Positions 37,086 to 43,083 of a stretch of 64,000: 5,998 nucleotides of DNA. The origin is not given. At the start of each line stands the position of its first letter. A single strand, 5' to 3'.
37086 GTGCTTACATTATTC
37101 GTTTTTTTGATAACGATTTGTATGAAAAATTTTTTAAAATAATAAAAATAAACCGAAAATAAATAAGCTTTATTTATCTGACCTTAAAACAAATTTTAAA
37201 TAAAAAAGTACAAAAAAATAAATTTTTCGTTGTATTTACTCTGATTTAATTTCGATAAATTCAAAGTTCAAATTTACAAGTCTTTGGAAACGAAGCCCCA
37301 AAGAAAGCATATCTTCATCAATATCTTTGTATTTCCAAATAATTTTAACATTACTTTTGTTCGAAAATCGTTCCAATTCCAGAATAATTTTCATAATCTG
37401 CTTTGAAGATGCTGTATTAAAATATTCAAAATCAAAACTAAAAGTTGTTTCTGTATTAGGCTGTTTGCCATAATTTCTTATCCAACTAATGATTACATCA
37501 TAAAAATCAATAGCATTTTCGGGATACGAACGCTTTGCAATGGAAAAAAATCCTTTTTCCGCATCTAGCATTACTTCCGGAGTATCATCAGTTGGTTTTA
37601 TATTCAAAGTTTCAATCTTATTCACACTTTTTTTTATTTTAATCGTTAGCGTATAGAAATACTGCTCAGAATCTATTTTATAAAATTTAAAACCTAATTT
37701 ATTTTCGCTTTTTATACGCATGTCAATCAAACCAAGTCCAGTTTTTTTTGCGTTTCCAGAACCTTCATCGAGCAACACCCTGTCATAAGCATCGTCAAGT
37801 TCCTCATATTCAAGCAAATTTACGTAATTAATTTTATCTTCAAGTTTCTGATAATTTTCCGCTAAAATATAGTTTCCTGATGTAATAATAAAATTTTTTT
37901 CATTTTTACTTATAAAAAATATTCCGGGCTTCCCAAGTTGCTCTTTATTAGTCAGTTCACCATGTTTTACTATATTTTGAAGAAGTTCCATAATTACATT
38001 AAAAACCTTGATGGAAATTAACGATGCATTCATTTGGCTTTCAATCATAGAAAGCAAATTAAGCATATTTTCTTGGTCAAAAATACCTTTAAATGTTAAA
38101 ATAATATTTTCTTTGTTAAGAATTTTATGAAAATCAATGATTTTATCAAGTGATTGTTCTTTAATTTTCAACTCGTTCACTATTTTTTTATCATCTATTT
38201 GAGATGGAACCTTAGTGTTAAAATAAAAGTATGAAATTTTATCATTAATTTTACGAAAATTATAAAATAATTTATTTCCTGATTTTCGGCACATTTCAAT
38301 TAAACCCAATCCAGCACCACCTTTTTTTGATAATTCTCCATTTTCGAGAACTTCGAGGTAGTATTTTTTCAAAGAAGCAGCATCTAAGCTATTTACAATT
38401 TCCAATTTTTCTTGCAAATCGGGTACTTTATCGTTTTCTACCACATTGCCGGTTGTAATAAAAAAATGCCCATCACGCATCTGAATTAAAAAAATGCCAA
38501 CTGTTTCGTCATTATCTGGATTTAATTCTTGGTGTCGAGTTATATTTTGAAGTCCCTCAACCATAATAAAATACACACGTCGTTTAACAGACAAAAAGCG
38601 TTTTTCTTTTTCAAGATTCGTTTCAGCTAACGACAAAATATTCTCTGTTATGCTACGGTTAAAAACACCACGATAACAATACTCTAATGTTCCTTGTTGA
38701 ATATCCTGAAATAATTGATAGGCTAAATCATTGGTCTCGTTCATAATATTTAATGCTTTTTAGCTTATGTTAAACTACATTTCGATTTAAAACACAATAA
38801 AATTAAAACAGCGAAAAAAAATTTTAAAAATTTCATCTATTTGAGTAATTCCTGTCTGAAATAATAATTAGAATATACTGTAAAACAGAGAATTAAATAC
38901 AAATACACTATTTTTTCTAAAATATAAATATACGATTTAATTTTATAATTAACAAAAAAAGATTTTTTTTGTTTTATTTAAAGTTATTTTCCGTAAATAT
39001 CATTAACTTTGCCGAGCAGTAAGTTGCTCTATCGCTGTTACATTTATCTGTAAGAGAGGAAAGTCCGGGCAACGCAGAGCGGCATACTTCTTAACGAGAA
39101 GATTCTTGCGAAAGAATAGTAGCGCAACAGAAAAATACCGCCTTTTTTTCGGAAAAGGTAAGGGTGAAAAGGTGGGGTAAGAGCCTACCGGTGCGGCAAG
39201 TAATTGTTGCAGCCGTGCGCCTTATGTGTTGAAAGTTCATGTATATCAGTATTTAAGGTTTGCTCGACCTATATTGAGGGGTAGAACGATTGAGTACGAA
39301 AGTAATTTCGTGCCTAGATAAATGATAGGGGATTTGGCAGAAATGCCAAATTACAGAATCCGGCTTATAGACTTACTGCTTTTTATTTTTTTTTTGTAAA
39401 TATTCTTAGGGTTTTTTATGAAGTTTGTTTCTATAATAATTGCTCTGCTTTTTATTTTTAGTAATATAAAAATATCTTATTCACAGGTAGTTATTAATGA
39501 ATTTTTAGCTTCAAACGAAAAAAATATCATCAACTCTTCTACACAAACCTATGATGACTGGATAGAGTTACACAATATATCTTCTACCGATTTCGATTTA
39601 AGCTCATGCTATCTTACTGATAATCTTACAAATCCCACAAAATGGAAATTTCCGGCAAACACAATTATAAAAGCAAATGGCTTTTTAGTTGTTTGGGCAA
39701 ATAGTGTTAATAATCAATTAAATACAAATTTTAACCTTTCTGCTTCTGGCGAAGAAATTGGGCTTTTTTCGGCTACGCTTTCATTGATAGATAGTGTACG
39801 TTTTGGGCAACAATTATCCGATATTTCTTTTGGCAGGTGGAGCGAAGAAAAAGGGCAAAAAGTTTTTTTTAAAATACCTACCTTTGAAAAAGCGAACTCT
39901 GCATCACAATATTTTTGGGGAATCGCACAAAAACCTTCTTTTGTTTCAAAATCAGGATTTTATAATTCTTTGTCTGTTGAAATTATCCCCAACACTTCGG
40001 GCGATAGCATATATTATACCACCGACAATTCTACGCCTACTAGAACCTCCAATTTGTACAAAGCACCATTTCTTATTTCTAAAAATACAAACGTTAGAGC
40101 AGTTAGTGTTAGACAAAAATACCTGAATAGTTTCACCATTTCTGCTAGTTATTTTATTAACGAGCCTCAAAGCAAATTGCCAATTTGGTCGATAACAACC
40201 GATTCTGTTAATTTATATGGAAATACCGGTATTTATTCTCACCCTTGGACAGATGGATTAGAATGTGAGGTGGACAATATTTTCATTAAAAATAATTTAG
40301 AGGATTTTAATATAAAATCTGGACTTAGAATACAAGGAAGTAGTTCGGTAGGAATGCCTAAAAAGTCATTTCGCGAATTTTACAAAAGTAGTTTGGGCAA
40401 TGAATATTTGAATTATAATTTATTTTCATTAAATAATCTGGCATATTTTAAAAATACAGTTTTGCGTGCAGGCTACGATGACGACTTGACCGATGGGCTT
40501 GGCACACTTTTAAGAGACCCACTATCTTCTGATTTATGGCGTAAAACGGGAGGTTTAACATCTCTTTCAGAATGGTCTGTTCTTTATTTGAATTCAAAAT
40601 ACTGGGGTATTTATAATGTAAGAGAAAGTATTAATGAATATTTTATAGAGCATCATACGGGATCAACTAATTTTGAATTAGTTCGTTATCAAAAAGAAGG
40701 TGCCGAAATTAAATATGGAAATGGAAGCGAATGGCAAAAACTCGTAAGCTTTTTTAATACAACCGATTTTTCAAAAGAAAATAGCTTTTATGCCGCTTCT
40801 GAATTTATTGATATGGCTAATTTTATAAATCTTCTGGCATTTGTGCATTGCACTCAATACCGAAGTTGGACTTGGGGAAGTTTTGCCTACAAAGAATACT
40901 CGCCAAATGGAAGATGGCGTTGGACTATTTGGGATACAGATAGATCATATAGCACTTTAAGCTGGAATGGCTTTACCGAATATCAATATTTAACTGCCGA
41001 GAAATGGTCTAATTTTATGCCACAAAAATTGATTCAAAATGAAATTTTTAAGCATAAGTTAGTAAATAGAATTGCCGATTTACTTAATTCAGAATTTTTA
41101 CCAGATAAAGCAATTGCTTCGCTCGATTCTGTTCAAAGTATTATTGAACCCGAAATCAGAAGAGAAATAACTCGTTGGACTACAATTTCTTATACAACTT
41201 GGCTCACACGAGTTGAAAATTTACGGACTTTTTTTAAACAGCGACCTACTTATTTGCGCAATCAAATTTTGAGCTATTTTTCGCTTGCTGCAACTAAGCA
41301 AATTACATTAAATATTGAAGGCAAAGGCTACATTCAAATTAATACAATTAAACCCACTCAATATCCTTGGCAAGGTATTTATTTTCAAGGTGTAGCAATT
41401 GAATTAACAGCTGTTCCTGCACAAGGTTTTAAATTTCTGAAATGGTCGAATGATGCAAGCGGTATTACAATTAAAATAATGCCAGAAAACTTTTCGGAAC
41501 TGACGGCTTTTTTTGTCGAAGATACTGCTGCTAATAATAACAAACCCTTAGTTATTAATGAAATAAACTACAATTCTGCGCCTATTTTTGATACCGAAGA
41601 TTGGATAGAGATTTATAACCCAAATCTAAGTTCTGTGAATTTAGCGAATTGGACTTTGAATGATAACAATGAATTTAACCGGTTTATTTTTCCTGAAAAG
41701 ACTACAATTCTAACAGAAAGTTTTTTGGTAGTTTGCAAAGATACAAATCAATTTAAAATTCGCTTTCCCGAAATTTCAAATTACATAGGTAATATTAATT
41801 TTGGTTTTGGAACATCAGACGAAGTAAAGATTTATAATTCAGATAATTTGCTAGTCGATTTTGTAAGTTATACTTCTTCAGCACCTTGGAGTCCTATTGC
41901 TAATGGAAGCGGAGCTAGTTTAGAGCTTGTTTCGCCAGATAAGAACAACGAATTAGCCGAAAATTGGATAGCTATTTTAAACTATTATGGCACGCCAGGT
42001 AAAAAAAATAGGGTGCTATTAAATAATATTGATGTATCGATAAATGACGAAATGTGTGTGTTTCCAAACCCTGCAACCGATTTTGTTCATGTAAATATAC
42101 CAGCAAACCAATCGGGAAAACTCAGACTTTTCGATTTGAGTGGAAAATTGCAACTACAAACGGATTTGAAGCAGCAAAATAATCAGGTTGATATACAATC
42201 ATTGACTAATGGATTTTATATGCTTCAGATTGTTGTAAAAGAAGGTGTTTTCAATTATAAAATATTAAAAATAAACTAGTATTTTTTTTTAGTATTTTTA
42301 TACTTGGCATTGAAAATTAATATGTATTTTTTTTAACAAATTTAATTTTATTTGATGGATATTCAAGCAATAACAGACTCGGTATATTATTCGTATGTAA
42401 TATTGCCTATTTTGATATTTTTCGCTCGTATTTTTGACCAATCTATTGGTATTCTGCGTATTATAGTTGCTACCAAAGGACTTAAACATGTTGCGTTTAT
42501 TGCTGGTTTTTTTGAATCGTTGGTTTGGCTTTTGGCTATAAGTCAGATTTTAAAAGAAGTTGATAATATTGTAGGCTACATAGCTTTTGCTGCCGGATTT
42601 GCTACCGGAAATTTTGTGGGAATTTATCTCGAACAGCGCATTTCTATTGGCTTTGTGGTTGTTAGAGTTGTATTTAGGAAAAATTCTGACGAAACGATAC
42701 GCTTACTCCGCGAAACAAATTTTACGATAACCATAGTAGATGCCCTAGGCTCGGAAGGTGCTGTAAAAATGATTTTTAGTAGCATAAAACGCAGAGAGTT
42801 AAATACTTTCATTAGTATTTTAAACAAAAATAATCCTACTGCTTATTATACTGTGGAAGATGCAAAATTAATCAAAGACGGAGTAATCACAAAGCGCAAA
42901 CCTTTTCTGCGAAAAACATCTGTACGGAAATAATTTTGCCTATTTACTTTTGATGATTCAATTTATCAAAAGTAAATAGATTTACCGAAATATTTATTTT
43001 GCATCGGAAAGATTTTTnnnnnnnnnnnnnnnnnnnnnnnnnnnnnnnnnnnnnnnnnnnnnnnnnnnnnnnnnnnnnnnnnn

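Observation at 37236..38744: Kinase-kinase-substrate fusion: two SiaB-like modules covalently joined to a SiaC-like DUF1987 domain, with no phosphatase or output partner nearby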

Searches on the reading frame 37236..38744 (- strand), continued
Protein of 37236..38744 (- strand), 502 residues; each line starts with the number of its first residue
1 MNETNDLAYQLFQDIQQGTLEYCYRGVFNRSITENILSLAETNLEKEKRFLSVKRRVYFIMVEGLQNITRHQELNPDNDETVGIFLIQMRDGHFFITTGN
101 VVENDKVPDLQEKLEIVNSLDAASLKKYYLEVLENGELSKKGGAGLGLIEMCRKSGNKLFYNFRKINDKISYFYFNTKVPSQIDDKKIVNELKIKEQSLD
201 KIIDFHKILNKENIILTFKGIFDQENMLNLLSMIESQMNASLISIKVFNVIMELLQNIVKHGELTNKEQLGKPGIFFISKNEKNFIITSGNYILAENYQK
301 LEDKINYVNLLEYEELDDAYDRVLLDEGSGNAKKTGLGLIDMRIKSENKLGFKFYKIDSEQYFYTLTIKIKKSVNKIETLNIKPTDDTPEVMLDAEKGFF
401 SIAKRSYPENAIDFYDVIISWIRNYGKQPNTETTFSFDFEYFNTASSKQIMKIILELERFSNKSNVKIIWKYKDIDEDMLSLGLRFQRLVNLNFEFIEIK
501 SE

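Call 70: search_protein_representatives(protein=window:37239-38744:-)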
Query: 502 residues. Proteins with E-value up to 0.001 (for the whole library): 6677; up to 1e-10: 3025; up to 1e-30: 331. The best 150 are listed.
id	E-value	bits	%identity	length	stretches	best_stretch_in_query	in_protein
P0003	3.3e-143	494.4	48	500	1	4-497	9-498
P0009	2.0e-139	482.0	47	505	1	6-498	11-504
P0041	7.6e-124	430.6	45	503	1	11-501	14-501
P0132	5.8e-110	384.8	39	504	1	12-498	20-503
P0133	2.2e-104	366.4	41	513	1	7-499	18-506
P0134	5.2e-94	332.2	46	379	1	7-372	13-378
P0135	1.9e-93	330.3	46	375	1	5-368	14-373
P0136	9.2e-93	328.1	37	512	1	3-487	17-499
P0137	5.2e-89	315.7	44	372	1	4-368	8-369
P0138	2.1e-86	307.1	46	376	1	5-372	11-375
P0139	6.3e-86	305.5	44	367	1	4-370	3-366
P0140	1.4e-83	297.8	44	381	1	2-371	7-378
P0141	3.4e-83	296.6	44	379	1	3-372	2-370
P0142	4.8e-83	296.1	44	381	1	6-375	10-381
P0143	5.3e-83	295.9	44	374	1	6-367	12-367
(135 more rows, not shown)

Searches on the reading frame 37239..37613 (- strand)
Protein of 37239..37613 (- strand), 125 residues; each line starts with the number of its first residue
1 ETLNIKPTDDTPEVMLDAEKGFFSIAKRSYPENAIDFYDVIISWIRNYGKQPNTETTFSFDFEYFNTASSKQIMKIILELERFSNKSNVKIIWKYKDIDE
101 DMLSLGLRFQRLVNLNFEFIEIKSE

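Call 4: search_protein_families(library=pfam, proteins=[window:37239-37613:-], max_evalue=1)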
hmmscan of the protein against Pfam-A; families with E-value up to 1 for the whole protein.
window:37239-37613:- (125 aa): 1 family
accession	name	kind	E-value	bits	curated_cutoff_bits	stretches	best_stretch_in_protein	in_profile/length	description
PF09345.15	SiaC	-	6e-34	116.7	24.5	1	5-121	1-119/120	SiaC family regulatory phosphoprotein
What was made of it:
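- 37248..37610 (-): SiaC/DUF1987 domain (aa 379-499). It is joined to module 2 by about 6-8 residues with no extra linker. Pfam SiaC E 6e-34 on the separate segment (call 4).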

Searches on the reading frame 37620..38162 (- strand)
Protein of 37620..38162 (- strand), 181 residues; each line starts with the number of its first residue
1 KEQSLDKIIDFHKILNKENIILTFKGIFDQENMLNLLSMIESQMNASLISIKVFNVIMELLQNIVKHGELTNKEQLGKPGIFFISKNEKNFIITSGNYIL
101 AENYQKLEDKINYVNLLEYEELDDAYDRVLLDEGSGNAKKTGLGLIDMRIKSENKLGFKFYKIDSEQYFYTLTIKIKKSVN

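Call 4: search_protein_families(library=pfam, proteins=[window:37620-38162:-], max_evalue=1)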
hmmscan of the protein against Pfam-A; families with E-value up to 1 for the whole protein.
window:37620-38162:- (181 aa): 1 family
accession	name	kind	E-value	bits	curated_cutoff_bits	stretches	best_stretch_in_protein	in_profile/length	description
PF19788.4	DUF6272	-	5e-29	101.1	26.6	1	45-170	7-134/134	Family of unknown function (DUF6272)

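Call 68: search_solved_structures(query=window:37620-38162:-, max_evalue=10, show_alignments=1)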
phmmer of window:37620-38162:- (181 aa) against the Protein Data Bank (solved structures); distinct sequences matched with E-value up to 10: 4.
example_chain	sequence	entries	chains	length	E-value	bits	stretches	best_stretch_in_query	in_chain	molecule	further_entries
6kko_A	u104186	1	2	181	8.8e-07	32.2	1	15-171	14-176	Putative serine phosphatase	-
3fms_A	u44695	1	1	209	0.23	14.5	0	88-118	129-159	Transcriptional regulator, GntR family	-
2qxy_A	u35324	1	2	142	0.46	13.6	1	14-70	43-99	Response regulator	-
1yq5_A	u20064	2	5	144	1.2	12.2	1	76-105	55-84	Minor capsid protein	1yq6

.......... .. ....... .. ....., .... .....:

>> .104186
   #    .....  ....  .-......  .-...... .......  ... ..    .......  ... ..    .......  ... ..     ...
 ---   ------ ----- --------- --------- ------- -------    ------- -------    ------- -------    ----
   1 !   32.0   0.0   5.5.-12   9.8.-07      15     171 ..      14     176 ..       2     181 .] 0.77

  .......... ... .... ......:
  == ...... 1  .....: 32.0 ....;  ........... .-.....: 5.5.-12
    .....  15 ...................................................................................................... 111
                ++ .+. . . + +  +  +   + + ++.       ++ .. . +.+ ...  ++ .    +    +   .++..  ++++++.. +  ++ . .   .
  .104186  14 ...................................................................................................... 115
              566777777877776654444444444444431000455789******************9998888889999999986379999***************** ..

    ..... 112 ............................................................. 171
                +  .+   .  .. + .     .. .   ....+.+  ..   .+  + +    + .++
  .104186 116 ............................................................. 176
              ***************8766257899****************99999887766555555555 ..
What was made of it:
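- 37974..37988 (-): Module 2 N-box core, E253-L-L-Q-N257. Aligns with the same SiaB motif (call 68).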

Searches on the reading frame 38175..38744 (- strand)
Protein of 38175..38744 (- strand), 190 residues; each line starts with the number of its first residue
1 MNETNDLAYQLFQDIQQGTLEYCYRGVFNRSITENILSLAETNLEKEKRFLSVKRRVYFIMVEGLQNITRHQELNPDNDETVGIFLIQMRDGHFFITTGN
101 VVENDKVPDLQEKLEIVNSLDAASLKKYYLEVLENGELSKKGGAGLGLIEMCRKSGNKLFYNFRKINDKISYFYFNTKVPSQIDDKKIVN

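Call 4: search_protein_families(library=pfam, proteins=[window:38175-38744:-], max_evalue=1)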
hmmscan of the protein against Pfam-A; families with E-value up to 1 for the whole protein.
window:38175-38744:- (190 aa): 1 family
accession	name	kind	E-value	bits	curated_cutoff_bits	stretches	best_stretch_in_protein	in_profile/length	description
PF19788.4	DUF6272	-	1.5e-37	128.7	26.6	1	44-173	2-134/134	Family of unknown function (DUF6272)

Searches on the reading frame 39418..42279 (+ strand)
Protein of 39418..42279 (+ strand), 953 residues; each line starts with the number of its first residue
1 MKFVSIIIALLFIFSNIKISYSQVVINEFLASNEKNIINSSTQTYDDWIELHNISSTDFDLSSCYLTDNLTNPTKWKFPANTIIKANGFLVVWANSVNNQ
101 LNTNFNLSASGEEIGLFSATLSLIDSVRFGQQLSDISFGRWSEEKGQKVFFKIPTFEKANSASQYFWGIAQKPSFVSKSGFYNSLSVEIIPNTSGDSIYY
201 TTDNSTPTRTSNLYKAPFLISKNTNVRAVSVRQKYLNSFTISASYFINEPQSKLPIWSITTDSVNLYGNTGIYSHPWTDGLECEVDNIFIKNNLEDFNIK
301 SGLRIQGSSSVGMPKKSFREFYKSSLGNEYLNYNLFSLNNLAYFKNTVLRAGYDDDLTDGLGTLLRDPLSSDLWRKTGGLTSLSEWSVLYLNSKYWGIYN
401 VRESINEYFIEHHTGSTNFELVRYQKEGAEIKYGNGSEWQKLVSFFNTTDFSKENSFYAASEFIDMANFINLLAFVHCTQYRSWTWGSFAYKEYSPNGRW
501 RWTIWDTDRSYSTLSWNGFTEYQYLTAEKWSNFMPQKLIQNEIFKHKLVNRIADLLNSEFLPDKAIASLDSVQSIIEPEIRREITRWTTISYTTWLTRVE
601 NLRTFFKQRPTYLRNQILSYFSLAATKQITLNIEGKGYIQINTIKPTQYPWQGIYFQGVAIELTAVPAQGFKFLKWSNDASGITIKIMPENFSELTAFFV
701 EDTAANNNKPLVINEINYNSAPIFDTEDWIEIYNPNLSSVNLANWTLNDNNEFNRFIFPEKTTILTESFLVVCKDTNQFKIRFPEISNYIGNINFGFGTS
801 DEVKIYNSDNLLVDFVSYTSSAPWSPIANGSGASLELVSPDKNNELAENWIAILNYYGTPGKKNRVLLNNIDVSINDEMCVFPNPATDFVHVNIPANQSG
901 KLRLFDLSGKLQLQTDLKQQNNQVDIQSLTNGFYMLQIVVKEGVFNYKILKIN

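Call 10: search_protein_families(library=pfam, proteins=[window:39418-42279:+], max_evalue=0.001)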
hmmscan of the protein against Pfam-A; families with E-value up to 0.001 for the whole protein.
window:39418-42279:+ (953 aa): 6 families
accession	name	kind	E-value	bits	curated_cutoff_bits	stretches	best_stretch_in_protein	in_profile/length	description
PF08757.17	CotH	-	1.4e-40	140.2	23.8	1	303-613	1-322/322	CotH kinase protein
PF00932.25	LTD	-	7.4e-31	107.2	34.3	2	706-819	3-108/109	Lamin Tail Domain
PF13290.12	CHB_HEX_C_1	-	7.4e-14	51.9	22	1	178-238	2-63/67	Chitobiase/beta-hexosaminidase C-terminal domain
PF13287.12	Fn3_assoc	-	8.3e-14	51.9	23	1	192-245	6-59/59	Fn3 associated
PF18962.6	Por_Secre_tail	-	4e-11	43.5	27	1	881-944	1-68/75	Secretion system C-terminal sorting domain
PF18998.6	Flg_new_2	-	6.9e-06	26.4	23.6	1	653-701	17-71/73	Divergent InlB B-repeat domain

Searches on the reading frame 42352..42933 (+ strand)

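Call 10: search_protein_families(library=pfam, proteins=[window:42352-42933:+], max_evalue=0.001)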
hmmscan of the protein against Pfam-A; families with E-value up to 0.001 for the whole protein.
window:42352-42933:+ (193 aa): 2 families
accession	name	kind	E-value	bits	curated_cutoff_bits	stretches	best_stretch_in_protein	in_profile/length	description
PF18955.5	DUF5698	-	1.2e-19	71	27.5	1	35-91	2-58/58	Domain of unknown function (DUF5698)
PF10035.14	DUF2179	-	1.4e-06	28.4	22.8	1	125-172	2-51/55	Uncharacterized protein conserved in bacteria (DUF2179)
